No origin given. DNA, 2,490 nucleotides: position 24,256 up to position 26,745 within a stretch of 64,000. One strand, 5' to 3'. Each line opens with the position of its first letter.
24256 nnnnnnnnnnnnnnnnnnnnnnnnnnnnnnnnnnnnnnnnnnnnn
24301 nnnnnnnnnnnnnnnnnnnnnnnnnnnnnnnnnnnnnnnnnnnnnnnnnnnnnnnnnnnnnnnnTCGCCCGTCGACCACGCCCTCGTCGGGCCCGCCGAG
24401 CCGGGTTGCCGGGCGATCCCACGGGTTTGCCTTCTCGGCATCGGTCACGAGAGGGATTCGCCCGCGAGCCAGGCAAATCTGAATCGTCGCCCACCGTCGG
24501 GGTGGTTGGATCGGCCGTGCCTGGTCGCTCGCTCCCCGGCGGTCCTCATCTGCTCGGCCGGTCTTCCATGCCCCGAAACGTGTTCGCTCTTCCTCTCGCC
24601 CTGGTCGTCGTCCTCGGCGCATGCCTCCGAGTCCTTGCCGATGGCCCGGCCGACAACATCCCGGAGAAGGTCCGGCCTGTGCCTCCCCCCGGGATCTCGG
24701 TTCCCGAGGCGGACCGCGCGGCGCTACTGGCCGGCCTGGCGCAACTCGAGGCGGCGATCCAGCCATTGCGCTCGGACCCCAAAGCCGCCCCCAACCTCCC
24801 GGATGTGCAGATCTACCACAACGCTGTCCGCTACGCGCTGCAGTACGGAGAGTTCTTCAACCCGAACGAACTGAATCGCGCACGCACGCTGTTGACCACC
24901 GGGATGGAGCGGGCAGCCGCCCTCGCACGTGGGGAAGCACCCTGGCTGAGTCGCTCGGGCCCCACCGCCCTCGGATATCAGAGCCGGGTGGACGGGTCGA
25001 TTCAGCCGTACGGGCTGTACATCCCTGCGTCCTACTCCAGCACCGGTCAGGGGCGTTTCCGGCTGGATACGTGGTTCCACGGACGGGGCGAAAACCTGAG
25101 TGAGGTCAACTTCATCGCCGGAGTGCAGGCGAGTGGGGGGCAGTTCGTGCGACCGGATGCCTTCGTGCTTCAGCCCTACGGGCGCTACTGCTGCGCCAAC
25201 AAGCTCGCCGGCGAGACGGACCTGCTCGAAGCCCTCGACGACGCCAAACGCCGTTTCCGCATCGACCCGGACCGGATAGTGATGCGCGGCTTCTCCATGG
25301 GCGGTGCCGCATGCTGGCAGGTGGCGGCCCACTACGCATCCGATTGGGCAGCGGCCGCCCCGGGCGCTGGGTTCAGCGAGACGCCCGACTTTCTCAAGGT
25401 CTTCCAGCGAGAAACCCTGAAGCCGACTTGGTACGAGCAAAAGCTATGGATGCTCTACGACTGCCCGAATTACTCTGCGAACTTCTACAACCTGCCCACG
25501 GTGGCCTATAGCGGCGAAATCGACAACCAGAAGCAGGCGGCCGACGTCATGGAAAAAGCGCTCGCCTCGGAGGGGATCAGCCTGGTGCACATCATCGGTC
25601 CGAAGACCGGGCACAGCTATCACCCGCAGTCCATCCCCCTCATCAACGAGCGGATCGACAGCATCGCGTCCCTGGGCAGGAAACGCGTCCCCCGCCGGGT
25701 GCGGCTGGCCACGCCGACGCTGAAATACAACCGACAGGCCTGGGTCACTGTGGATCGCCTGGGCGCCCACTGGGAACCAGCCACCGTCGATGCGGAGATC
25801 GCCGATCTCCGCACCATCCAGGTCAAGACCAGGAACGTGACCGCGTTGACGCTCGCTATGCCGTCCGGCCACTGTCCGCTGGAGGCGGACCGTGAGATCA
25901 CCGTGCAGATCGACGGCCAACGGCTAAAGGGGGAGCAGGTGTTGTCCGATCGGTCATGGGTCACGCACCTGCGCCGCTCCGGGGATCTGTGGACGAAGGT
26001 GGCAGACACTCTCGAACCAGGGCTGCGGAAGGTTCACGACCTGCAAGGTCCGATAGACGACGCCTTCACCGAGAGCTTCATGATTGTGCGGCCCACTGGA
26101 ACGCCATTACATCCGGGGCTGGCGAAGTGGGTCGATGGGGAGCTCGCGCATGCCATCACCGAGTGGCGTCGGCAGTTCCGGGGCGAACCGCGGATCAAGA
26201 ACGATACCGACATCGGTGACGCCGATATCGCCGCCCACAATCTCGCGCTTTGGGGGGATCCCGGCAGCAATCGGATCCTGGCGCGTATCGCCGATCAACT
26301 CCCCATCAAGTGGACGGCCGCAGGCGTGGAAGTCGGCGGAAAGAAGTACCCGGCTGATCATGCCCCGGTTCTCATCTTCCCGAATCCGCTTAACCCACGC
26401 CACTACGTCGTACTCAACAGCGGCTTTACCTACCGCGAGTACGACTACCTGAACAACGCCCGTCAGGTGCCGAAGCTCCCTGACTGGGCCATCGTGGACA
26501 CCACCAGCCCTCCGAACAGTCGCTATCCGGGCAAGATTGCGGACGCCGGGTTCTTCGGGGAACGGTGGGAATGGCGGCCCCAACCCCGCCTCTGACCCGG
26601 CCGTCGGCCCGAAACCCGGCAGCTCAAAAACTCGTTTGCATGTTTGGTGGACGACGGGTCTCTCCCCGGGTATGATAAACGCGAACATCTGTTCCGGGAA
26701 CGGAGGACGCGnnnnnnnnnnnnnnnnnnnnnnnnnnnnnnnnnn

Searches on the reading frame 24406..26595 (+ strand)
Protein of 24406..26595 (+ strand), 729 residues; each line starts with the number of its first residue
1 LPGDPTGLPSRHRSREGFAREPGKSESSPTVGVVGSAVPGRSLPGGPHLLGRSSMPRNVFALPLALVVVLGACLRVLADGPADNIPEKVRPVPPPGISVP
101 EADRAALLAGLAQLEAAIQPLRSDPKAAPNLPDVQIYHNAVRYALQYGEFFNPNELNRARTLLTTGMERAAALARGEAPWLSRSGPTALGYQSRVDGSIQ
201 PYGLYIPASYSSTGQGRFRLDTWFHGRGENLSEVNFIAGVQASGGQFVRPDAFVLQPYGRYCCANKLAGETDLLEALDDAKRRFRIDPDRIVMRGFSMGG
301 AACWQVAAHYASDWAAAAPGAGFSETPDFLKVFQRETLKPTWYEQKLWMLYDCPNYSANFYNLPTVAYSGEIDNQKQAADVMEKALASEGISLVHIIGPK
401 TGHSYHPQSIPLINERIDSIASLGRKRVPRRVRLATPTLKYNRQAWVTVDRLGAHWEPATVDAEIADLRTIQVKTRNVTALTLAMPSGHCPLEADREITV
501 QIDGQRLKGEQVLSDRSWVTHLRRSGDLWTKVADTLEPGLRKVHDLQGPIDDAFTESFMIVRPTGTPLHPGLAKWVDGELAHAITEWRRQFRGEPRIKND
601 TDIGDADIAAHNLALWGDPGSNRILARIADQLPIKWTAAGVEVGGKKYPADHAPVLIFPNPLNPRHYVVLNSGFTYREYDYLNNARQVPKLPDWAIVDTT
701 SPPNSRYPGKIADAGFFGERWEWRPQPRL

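Call 86: search_protein_families(library=pfam, proteins=[window:24406-26595:+], max_evalue=0.0001)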
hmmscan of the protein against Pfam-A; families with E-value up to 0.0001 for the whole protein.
window:24406-26595:+ (729 aa): 1 family
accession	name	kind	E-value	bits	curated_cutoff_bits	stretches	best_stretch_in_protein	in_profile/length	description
PF00326.27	Peptidase_S9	-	3e-06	27.3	22.6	1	271-405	46-189/213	Prolyl oligopeptidase family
